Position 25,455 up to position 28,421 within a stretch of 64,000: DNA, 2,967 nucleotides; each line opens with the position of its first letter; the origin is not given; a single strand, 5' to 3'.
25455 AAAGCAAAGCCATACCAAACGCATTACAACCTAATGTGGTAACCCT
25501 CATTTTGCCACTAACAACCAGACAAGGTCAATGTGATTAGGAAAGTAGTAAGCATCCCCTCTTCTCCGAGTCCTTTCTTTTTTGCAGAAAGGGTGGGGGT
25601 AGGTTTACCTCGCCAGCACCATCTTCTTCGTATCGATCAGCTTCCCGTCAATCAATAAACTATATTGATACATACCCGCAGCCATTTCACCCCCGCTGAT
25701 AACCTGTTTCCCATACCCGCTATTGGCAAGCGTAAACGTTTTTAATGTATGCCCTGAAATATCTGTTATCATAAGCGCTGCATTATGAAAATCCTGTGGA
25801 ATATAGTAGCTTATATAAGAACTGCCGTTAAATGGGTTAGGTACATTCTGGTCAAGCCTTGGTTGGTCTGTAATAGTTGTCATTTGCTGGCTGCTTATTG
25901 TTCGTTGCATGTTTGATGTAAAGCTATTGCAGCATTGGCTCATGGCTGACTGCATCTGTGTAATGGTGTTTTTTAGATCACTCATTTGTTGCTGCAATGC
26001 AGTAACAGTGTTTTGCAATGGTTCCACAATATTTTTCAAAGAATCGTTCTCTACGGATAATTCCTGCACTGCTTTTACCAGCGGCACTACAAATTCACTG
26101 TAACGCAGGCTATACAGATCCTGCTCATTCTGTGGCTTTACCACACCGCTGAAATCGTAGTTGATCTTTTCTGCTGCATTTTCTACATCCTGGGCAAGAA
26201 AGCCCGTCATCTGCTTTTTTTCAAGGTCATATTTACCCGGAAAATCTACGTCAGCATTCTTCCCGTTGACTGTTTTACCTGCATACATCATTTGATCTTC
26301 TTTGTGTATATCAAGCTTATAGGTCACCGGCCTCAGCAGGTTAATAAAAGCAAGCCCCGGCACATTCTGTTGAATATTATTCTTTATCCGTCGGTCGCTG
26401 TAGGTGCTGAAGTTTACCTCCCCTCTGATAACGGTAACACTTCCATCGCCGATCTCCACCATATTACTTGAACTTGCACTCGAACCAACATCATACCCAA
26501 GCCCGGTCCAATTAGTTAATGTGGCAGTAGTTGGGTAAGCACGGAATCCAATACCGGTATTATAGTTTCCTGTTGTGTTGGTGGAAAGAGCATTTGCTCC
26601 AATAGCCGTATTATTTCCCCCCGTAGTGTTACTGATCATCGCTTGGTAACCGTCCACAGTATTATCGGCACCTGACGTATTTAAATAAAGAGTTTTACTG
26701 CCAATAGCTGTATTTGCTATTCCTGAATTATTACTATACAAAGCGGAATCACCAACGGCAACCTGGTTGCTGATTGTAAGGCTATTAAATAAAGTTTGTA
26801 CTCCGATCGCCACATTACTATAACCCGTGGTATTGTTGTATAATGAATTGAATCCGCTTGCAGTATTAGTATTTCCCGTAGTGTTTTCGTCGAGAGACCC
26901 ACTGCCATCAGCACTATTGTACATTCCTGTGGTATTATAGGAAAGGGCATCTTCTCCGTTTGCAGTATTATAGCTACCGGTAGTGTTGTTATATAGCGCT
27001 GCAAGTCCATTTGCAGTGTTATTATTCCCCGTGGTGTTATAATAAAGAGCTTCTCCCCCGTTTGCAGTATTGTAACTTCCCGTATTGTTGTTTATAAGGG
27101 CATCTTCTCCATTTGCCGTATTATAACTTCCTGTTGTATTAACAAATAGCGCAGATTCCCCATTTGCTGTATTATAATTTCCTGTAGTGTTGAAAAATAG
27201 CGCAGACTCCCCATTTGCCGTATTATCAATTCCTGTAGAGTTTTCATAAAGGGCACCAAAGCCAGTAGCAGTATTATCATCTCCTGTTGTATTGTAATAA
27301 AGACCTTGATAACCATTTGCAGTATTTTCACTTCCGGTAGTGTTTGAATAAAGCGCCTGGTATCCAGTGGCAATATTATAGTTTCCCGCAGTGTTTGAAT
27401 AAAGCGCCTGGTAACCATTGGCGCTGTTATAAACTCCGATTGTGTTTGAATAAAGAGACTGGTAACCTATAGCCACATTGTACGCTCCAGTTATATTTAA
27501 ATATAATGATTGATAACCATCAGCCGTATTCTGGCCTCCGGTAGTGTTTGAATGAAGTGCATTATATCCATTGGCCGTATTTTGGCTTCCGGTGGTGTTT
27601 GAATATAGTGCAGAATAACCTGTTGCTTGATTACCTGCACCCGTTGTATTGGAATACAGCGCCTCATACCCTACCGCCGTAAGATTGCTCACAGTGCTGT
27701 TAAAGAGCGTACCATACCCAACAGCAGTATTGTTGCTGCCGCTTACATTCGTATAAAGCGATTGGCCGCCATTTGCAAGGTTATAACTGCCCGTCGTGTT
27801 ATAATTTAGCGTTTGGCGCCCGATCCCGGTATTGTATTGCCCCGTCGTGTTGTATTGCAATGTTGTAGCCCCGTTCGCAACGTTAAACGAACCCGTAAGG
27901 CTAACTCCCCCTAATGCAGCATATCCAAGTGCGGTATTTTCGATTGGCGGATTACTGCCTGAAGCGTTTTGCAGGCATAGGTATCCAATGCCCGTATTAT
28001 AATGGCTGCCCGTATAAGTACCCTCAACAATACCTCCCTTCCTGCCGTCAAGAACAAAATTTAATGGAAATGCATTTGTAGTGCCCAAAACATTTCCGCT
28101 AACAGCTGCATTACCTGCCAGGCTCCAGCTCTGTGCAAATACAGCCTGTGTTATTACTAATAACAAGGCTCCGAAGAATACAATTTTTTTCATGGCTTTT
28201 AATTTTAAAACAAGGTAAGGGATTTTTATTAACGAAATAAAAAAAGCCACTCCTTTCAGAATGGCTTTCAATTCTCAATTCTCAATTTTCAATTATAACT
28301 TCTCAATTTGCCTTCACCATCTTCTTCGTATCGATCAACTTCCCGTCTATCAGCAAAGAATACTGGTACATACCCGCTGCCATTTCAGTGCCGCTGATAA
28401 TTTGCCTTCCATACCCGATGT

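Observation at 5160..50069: Four sequence-unrelated tandem arrays all keep an exact 21-bp or 42-bp register, equal to two or four helical turns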

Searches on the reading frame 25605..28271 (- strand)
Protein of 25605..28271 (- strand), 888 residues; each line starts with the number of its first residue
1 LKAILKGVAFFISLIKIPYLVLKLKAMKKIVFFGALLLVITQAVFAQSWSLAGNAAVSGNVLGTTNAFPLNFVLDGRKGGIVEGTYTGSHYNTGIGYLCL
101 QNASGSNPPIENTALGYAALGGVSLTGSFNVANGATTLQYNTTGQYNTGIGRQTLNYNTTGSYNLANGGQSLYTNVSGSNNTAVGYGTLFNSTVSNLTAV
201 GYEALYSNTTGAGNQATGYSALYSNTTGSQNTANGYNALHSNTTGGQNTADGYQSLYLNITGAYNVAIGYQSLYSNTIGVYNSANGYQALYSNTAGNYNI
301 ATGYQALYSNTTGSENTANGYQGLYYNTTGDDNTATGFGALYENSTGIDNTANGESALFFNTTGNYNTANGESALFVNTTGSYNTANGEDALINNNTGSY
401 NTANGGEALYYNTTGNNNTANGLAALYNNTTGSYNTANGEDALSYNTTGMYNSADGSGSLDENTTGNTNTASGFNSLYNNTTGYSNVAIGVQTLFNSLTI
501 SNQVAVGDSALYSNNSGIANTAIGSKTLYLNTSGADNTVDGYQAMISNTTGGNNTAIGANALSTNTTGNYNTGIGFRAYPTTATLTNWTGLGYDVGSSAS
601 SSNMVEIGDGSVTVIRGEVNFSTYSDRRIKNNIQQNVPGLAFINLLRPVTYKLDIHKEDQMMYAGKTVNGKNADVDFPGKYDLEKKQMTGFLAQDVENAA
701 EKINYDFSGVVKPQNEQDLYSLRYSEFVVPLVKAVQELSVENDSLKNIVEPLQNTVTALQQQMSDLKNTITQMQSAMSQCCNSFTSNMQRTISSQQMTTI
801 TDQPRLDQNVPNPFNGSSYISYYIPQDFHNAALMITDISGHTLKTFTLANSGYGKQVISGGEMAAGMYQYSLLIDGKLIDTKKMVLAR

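Call 28: search_protein_families(library=pfam, proteins=[window:25605-28271:-], max_evalue=0.001)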
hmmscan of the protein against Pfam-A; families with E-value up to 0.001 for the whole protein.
window:25605-28271:- (888 aa): 1 family
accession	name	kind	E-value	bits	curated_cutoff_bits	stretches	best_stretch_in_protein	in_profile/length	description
PF13884.11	Peptidase_S74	-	5e-07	30.4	22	1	625-701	1-54/58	Chaperone of endosialidase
